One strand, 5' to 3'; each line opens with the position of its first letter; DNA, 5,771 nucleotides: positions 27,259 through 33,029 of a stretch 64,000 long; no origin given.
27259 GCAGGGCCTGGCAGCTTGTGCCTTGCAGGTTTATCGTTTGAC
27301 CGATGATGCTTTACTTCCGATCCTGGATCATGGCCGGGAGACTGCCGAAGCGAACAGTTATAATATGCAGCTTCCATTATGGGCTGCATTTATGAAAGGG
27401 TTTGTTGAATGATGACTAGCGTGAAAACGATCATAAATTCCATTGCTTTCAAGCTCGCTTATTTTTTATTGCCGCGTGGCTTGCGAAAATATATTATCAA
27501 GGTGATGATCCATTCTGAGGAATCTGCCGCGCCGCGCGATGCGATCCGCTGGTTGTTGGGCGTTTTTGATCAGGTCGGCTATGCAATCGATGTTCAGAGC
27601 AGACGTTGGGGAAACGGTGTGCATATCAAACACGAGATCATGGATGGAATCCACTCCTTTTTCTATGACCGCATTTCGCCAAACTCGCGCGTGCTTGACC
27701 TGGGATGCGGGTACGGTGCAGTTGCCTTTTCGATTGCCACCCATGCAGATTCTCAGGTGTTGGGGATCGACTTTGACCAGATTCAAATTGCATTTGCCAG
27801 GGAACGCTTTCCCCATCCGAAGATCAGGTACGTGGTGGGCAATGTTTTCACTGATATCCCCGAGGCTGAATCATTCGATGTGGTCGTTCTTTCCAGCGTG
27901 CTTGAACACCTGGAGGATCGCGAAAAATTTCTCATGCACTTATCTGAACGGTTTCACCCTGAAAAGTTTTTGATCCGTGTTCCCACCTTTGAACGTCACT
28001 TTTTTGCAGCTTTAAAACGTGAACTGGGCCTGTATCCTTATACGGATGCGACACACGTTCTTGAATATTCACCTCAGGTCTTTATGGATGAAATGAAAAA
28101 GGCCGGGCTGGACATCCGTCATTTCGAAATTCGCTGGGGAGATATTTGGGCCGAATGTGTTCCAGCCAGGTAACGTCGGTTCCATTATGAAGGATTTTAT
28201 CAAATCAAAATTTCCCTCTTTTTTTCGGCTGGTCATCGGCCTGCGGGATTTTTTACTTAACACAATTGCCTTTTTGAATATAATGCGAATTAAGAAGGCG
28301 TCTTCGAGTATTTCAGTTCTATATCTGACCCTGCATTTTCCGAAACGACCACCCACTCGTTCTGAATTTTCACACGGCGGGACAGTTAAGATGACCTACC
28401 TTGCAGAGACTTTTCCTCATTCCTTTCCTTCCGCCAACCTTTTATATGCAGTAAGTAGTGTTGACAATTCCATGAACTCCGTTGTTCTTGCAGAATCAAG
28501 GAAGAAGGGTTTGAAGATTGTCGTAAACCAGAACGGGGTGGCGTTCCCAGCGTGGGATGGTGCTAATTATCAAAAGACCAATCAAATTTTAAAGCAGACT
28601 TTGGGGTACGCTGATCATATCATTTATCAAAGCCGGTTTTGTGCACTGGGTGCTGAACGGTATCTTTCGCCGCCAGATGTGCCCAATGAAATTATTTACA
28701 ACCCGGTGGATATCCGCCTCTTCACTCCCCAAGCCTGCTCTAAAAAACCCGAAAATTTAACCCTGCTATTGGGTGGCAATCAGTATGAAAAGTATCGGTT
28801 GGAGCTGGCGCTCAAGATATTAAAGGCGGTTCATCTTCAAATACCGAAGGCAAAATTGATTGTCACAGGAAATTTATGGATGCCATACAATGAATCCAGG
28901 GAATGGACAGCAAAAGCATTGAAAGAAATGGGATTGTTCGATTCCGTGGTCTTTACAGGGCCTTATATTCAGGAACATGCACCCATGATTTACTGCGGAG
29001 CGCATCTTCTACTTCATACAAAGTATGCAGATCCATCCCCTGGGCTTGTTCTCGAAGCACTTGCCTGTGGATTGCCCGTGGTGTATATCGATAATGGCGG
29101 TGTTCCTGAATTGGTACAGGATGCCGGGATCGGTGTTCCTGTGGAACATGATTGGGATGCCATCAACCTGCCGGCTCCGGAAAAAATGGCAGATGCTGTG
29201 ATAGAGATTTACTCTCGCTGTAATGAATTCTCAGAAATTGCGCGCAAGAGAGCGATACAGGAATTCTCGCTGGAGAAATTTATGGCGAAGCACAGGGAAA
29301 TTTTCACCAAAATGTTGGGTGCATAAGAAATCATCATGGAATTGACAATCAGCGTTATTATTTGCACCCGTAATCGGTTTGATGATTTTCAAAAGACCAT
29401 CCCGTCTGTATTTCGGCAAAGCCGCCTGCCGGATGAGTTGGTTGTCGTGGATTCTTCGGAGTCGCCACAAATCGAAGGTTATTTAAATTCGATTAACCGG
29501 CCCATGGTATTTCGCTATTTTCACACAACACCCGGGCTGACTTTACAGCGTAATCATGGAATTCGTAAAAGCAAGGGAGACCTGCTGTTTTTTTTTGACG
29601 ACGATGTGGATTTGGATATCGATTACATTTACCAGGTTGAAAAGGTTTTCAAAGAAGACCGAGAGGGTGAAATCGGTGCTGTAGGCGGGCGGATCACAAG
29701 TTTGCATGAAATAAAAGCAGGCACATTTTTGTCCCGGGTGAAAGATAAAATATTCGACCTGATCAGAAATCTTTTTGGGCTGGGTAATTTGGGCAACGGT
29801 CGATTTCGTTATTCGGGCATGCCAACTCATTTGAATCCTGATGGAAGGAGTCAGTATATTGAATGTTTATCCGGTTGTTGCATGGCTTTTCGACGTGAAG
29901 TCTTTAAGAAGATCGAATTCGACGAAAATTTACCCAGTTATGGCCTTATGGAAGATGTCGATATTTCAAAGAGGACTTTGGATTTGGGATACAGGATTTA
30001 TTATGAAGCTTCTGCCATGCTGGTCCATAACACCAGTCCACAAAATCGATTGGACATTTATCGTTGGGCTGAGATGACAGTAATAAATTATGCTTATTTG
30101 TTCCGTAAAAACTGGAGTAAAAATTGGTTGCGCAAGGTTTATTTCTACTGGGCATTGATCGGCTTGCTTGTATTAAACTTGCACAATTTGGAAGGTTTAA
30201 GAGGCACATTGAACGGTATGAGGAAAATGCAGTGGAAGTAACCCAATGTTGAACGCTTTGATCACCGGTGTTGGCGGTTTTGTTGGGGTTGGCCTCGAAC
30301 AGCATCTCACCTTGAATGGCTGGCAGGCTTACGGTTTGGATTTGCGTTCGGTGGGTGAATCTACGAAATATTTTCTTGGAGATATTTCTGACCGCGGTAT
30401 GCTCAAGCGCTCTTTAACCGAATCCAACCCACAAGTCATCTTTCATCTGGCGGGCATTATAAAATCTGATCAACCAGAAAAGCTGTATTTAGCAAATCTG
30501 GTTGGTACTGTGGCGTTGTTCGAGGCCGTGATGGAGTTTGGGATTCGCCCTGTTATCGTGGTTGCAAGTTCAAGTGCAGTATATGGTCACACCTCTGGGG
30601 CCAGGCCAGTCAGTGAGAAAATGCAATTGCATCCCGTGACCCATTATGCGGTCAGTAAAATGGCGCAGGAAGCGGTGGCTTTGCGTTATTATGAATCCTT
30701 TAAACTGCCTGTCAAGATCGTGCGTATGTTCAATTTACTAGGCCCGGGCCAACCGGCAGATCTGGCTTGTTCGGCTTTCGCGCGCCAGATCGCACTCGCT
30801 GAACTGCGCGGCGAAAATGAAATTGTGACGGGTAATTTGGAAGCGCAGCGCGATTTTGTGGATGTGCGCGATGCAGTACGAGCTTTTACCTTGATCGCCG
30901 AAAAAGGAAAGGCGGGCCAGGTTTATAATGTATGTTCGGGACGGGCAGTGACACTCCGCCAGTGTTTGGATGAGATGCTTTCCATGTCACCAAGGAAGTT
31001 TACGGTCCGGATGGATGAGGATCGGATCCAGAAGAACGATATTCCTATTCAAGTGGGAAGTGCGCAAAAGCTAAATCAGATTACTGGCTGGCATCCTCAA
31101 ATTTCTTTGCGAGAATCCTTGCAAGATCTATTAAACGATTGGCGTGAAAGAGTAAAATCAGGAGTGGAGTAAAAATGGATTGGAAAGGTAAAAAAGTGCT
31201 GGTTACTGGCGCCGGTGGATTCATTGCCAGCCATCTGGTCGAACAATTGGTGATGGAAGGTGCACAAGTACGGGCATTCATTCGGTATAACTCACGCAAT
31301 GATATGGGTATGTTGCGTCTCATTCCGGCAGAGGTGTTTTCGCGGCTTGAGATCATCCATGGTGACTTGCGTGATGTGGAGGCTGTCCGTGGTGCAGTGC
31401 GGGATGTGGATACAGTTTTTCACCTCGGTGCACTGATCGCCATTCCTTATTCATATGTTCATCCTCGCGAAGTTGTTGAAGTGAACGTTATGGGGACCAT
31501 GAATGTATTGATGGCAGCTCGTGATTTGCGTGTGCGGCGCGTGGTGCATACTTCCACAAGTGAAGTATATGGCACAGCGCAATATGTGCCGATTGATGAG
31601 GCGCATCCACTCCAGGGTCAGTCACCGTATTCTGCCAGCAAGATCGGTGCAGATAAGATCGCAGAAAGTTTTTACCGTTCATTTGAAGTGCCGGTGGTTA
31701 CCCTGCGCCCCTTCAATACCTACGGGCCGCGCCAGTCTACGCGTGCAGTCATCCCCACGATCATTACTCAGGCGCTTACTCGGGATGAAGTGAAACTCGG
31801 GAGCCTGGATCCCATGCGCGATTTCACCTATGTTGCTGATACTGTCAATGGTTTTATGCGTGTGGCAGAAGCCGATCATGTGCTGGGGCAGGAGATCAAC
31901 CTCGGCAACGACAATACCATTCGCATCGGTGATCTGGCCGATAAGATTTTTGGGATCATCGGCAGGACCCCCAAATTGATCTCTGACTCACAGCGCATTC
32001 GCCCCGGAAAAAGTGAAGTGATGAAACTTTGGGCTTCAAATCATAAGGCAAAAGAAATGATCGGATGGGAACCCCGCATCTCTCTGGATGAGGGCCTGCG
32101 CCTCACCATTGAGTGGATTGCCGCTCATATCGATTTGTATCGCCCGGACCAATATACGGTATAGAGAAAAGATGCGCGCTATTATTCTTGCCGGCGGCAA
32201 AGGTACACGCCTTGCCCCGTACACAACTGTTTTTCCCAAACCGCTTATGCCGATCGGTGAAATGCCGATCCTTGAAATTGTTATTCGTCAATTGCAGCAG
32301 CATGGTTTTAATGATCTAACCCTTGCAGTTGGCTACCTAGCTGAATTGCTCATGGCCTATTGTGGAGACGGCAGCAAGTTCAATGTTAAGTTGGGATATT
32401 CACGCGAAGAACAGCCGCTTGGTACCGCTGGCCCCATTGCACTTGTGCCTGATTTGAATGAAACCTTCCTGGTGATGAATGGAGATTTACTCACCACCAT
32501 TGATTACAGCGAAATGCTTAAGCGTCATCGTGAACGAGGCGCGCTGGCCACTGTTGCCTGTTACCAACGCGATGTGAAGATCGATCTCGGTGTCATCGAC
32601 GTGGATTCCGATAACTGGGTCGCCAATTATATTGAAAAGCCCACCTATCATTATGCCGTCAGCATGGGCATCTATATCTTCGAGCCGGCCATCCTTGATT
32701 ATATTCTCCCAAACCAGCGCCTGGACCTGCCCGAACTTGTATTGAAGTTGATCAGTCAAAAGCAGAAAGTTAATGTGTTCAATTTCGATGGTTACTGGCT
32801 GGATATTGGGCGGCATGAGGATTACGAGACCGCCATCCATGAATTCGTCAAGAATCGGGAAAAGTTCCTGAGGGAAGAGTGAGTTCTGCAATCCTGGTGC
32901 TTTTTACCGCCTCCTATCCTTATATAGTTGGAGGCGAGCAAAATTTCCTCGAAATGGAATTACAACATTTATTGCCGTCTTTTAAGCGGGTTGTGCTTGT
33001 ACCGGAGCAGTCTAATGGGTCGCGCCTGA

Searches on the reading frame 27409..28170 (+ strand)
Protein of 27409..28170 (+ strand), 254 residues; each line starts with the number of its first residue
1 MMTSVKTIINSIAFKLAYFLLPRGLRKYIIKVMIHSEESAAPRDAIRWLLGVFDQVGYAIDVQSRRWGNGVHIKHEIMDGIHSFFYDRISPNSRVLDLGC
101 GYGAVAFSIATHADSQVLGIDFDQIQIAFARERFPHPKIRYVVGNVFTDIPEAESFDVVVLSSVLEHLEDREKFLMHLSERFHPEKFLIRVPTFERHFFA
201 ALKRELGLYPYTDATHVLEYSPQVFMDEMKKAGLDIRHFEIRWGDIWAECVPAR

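Call 15: search_protein_families(library=pfam, proteins=[window:27409-28170:+], max_evalue=0.001)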
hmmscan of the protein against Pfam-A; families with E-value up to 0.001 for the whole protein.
window:27409-28170:+ (254 aa): 12 families
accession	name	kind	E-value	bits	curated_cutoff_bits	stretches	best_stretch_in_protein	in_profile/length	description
PF08241.18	Methyltransf_11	-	1.4e-16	61.4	21.2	1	96-178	1-83/95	Methyltransferase domain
PF13649.12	Methyltransf_25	-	2e-16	60.9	27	1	95-180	1-91/97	Methyltransferase domain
PF08242.18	Methyltransf_12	-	1.1e-15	58.6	30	1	96-183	1-93/98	Methyltransferase domain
PF13489.12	Methyltransf_23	-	1e-14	55.1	27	1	73-238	5-163/164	Methyltransferase domain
PF13847.12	Methyltransf_31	-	4.5e-14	52.8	27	1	90-202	2-122/145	Methyltransferase domain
PF05175.20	MTS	-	5.4e-07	29.8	23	1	91-160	29-103/170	Methyltransferase small domain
PF02353.26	CMAS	-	5.1e-06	26.4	27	1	89-171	60-143/273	Mycolic acid cyclopropane synthetase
PF06325.19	PrmA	-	5.3e-06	26.6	22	1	89-165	159-239/296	Ribosomal protein L11 methyltransferase (PrmA)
PF01209.24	Ubie_methyltran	-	4.6e-05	23.3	20.1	1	92-177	48-138/233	ubiE/COQ5 methyltransferase family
PF00891.24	Methyltransf_2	-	6.3e-05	22.8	22.3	1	87-171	59-143/210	O-methyltransferase domain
PF07021.18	MetW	-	9.1e-05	22.6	21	1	87-177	9-97/193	Methionine biosynthesis protein MetW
PF08003.17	Methyltransf_9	-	0.00016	21.2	23.8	1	92-181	116-208/315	Protein of unknown function (DUF1698)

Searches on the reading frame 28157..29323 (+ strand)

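Call 15: search_protein_families(library=pfam, proteins=[window:28157-29323:+], max_evalue=0.001)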
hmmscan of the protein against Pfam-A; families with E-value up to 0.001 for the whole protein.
window:28157-29323:+ (389 aa): 2 families
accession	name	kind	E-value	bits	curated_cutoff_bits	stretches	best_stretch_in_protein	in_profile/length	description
PF13692.12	Glyco_trans_1_4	-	1.6e-14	54.8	27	1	207-352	8-140/142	Glycosyl transferases group 1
PF00534.26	Glycos_transf_1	-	2.1e-14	53.9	26.4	1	202-337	17-149/172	Glycosyl transferases group 1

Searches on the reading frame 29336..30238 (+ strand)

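Call 10: search_protein_families(library=pfam, proteins=[window:29336-30238:+], max_evalue=0.001)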
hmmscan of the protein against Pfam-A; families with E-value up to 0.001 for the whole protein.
window:29336-30238:+ (301 aa): 2 families
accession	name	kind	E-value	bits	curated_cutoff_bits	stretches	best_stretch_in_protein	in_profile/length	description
PF00535.33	Glycos_transf_2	-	2e-18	67.3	23.3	1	6-193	1-167/168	Glycosyl transferase family 2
PF13641.12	Glyco_tranf_2_3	-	5.3e-09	36.9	27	1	5-235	3-214/230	Glycosyltransferase like family 2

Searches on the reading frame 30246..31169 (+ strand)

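Call 10: search_protein_families(library=pfam, proteins=[window:30246-31169:+], max_evalue=0.001)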
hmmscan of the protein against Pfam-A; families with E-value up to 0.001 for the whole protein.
window:30246-31169:+ (308 aa): 6 families
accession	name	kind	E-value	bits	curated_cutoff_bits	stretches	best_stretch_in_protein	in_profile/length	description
PF16363.11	GDP_Man_Dehyd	-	4.2e-46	158.4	27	1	5-294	1-331/332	GDP-mannose 4,6 dehydratase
PF01370.27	Epimerase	-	2.5e-43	148.6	20.9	1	4-230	1-240/240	NAD dependent epimerase/dehydratase family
PF04321.23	RmlD_sub_bind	-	4.8e-09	36.1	27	1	4-149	3-140/287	RmlD substrate binding domain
PF01073.25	3Beta_HSD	-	9.4e-09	35.1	22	1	5-145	1-157/280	3-beta hydroxysteroid dehydrogenase/isomerase family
PF02719.21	Polysacc_synt_2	-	2.1e-07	30.9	20.2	1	41-251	57-250/293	Polysaccharide biosynthesis protein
PF07993.18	NAD_binding_4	-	2.2e-05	24.2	20.1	1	60-170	87-213/258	Male sterility protein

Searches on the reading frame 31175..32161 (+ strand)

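Call 10: search_protein_families(library=pfam, proteins=[window:31175-32161:+], max_evalue=0.001)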
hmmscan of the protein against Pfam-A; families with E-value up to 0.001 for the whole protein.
window:31175-32161:+ (329 aa): 9 families
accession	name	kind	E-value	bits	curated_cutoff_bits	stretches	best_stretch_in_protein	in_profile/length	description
PF16363.11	GDP_Man_Dehyd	-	1.2e-68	232.5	27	1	9-309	1-330/332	GDP-mannose 4,6 dehydratase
PF01370.27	Epimerase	-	1.5e-53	182.1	20.9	1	8-244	1-240/240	NAD dependent epimerase/dehydratase family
PF01073.25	3Beta_HSD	-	4.9e-23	82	22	1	9-222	1-220/280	3-beta hydroxysteroid dehydrogenase/isomerase family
PF02719.21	Polysacc_synt_2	-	5.6e-17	62.3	20.2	1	8-280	1-268/293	Polysaccharide biosynthesis protein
PF07993.18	NAD_binding_4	-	1.6e-15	57.4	20.1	1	10-184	1-209/258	Male sterility protein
PF13460.12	NAD_binding_10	-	2.1e-12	47.7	27.2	1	12-136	1-106/184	NAD(P)H-binding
PF04321.23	RmlD_sub_bind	-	1.9e-10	40.7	27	1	7-275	2-238/287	RmlD substrate binding domain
PF05368.20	NmrA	-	8.9e-08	32.5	27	1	6-84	3-76/298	NmrA-like family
PF00106.31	adh_short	-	1.3e-06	28.5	26.6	1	6-166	1-163/195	short chain dehydrogenase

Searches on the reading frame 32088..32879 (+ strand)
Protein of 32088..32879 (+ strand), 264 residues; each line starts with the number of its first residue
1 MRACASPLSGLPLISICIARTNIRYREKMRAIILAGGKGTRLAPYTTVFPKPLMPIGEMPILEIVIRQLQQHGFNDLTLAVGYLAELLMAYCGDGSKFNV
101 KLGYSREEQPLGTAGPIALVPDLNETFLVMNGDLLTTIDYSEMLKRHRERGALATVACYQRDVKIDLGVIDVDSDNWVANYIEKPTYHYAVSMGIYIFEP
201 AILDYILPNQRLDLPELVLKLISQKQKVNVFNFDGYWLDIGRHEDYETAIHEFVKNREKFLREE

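Call 10: search_protein_families(library=pfam, proteins=[window:32088-32879:+], max_evalue=0.001)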
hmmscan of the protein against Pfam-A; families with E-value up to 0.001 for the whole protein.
window:32088-32879:+ (264 aa): 2 families
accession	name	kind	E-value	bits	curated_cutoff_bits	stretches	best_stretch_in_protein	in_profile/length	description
PF00483.29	NTP_transferase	-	8.6e-45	153.7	21.2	1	31-251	2-240/245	Nucleotidyl transferase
PF12804.13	NTP_transf_3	-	9e-11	42.7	27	1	31-162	1-126/160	MobA-like NTP transferase domain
